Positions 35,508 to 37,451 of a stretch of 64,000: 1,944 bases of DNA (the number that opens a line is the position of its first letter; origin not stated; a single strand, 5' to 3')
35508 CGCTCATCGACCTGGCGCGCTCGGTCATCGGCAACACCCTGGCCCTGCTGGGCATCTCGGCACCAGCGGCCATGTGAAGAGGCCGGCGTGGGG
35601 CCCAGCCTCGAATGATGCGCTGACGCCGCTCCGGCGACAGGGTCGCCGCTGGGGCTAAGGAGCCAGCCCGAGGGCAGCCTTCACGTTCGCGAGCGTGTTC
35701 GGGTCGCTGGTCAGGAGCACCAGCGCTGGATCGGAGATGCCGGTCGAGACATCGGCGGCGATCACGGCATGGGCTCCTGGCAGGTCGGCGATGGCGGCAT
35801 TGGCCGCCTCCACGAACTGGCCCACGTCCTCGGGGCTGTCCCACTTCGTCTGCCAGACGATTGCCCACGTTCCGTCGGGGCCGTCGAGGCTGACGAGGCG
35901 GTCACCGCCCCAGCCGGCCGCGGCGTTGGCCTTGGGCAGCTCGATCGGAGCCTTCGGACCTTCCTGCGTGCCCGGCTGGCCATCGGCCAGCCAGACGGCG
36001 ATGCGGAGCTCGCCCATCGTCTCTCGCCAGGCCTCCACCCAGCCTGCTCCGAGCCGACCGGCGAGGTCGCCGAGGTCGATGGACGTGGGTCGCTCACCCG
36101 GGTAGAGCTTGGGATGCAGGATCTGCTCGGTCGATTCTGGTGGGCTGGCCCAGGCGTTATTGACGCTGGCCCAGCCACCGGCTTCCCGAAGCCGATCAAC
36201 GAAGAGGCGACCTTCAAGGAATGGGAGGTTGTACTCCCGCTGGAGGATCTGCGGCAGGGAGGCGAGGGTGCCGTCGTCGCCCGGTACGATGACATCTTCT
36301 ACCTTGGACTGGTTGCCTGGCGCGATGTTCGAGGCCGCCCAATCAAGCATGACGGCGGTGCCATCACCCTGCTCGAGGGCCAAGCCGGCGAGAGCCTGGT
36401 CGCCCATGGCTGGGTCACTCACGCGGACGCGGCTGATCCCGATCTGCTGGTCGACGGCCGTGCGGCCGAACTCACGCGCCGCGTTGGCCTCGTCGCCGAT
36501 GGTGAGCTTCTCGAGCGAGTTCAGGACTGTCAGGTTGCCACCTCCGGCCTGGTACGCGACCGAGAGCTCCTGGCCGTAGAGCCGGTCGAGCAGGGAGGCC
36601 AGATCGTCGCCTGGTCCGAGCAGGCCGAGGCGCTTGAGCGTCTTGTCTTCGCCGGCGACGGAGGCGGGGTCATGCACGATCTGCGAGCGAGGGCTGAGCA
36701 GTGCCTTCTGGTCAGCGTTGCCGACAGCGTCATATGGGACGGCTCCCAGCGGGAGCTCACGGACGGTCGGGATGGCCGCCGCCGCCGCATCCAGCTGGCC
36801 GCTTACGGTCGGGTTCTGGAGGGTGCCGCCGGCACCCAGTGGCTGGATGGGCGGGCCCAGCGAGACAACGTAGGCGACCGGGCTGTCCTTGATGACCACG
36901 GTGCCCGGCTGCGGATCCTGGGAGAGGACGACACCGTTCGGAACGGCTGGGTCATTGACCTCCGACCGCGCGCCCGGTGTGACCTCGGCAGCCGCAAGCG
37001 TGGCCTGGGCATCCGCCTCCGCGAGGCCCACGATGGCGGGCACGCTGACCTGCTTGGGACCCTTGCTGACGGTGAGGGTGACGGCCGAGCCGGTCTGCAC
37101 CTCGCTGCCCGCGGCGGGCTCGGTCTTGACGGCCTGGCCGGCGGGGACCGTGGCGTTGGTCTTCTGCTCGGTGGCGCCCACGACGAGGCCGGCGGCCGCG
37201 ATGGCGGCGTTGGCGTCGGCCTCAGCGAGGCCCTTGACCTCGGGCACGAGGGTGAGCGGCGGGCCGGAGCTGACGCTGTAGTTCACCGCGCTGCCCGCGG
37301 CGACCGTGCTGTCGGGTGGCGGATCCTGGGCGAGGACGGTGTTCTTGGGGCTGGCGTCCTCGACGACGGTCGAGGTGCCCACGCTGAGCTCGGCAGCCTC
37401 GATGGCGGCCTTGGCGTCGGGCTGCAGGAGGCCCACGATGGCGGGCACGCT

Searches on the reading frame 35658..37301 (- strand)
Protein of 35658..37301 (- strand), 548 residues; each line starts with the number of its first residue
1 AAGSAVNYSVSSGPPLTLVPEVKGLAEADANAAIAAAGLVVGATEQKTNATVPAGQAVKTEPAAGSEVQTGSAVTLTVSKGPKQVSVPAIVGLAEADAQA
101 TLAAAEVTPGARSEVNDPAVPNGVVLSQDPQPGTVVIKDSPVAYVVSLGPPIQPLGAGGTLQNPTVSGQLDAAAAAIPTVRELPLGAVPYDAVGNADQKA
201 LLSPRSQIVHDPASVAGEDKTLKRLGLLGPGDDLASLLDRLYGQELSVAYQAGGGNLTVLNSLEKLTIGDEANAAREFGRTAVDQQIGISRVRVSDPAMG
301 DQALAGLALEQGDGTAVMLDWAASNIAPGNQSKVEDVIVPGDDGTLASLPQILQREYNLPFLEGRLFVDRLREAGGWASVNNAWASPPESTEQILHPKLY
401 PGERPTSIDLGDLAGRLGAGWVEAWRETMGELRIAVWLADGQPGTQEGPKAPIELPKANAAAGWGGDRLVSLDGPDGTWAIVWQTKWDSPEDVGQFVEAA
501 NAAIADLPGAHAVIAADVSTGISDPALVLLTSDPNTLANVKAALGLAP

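Call 9: search_protein_families(library=pfam, proteins=[window:35658-37301:-], max_evalue=1)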
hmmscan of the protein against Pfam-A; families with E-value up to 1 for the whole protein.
window:35658-37301:- (548 aa): 1 family
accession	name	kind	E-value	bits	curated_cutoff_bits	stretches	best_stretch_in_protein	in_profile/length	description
PF03793.24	PASTA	-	1.4e-22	79.9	23.2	2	19-80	3-64/64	PASTA domain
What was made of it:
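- On PASTA Ser/Thr kinase (PknB/Stk1 type) or PASTA PBP: Only PASTA is significant in the N-terminal 743 aa (call 9).
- Checked: PASTA domains are confirmed by Pfam (call 9).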

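Call 10: search_protein_families(library=ncbifam, proteins=[window:35658-37301:-], max_evalue=1)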
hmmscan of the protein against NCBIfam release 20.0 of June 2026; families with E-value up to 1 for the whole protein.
window:35658-37301:- (548 aa): 2 families
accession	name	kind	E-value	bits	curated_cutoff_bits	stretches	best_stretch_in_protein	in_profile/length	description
NF033483.0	PknB_PASTA_kin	equivalog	9.6e-27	94.2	450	1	14-150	362-498/563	Stk1 family PASTA domain-containing Ser/Thr kinase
NF038145.1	Hvo_1808_fam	equivalog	5e-24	85.3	200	1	217-501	80-378/432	Hvo_1808 family surface protein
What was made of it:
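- On PASTA Ser/Thr kinase (PknB/Stk1 type) or PASTA PBP: NF033483 matches only through its PASTA part (94 bits against a cut-off of 450; call 10).
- Hvo_1808_fam matches below its cut-off (call 10).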

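Call 51: predict_structure(alignment_id=A2)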
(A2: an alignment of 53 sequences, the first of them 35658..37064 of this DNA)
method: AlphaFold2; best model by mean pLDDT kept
length: 469 residues; sequences in the alignment: 53
mean_pLDDT: 94.4   pTM: 0.86
mean pLDDT of the five models: 94.4, 94.0, 93.8, 93.0, 92.5
residues with pLDDT >= 90: 414; 70-90: 53; 50-70: 2; < 50: 0
segments of 3 or more residues with pLDDT < 50: none
pLDDT, mean of each block of 10 residues (from residue 1): 89 91 95 89 89 96 92 85 95 96 96 96 93 95 97 97 95 90 96 98 96 88 96 98 93 96 95 97 98 97 95 93 86 94 96 97 94 95 95 97 97 98 96 95 93 98 88
secondary structure, 60 per line:
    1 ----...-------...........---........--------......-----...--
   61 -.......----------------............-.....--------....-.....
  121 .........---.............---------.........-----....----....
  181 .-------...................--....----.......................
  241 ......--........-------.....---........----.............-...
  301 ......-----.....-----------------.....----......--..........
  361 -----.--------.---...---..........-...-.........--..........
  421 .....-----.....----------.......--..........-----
elements in order: E5-7 H16-25 E29-36 E45-50 E56-58 E62-68 H85-96 H98-102 E111-114 H116-129 H133-145 H155-163 E169-172 E177-181 H189-207 H210-213 H218-246 H249-256 H264-268 H272-279 H284-296 H298-306 H312-316 H334-338 E343-348 H351-360 E385-394 E400-408 H411-425 E431-435 E446-452 H455-464
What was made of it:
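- On Pseudoenzyme (conserved inactive paralogue): Confident model with the same order of secondary-structure elements (call 51).
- The dead domain models at pLDDT 94.4 with the same order of secondary-structure elements (call 51).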

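Call 54: fold_search(model_id=the predicted structure, library=pdb)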
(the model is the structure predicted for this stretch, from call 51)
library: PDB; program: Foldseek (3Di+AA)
matches with E <= 10: 303; with E <= 0.001: 1
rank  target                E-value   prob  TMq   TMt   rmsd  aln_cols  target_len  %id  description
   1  3py9                  6.0e-04  1.00  0.14  0.23  12.3       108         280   18  X-ray structural studies of the entire extra-cellular region of the Ser/Thr kinase PrkC from Staphylococcus aureus (released 2011-01-19)
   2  3m9g                  2.1e-03  1.00  0.14  0.33  10.6       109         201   17  Crystal structure of the three-PASTA-domain of a Ser/Thr kinase from Staphylococcus aureus (released 2010-11-03)
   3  3ouv                  2.8e-03  1.00  0.14  0.87   1.3        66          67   27  SeMet Derivative of L512M mutant of PASTA domain 3 of Mycobacterium tuberculosis PknB (released 2011-09-21)
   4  5e12_B                2.9e-03  1.00  0.14  0.33   1.4        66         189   30  Crystal Structure of PASTA Domains 2, 3 and 4 of Mycobacterium tuberculosis Protein Kinase B (released 2016-09-14)
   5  5e10                  3.8e-03  1.00  0.14  0.47  10.6       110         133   23  Crystal Structure of PASTA Domains 1 and 2 of Mycobacterium tuberculosis Protein Kinase B (released 2016-09-14)
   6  5e12_A                7.8e-03  1.00  0.14  0.32   9.1       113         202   25  Crystal Structure of PASTA Domains 2, 3 and 4 of Mycobacterium tuberculosis Protein Kinase B (released 2016-09-14)
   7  5nod                  1.1e-02  1.00  0.12  0.67   3.2        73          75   19  PASTA subunit 4 of Streptococcus pneumoniae STKP crystallized with PEG and succinate (released 2017-11-08)
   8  7o61_A                2.4e-02  1.00  0.12  0.46  12.9       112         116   12  Crystal structure of the C-terminal PASTA domains of Staphylococcus aureus PBP1 (released 2022-04-20)
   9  7o4c_A                2.5e-02  1.00  0.12  0.44  11.6       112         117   12  Crystal structure of PASTA domains of the Penicillin-Binding Protein 1 (PBP1) from Staphylococcus aureus (released 2021-11-03)
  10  2kue_MODEL_1_A        3.6e-02  1.00  0.14  0.44   1.8        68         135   31  NMR structure of the PASTA domain 2 and 3 of Mycobacterium tuberculosis of PknB (released 2010-04-14)
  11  2kuf_MODEL_1_A        4.7e-02  1.00  0.13  0.43   2.0        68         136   29  NMR structure of the PASTA domain 3 and 4 of Mycobacterium tuberculosis of PknB (released 2010-04-14)
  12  2kui_MODEL_1_A        5.5e-02  0.98  0.13  0.21  11.3       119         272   24  NMR structure of the PASTA domain of Mycobacterium tuberculosis of PknB (released 2010-04-14)
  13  4esq                  7.8e-02  0.85  0.17  0.36  11.6       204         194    8  Crystal structure of the extracellular domain of PknH from Mycobacterium tuberculosis (released 2012-07-18)
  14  7cu8_E                1.1e-01  0.85  0.18  0.38  10.4       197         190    9  Crystal structure of the soluble domain of TiME protein from Mycobacterium tuberculosis (released 2021-08-25)
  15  7cu8_A                1.1e-01  0.84  0.18  0.38  10.9       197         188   11  Crystal structure of the soluble domain of TiME protein from Mycobacterium tuberculosis (released 2021-08-25)
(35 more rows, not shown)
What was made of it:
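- Closest known: PASTA-domain proteins: Ser/Thr kinases PknB, PrkC and StkP, and class B PBPs such as PBP2x. Same: Pfam PF03793 matches (call 9), and Foldseek matches PknB and PrkC PASTA structures (call 54).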
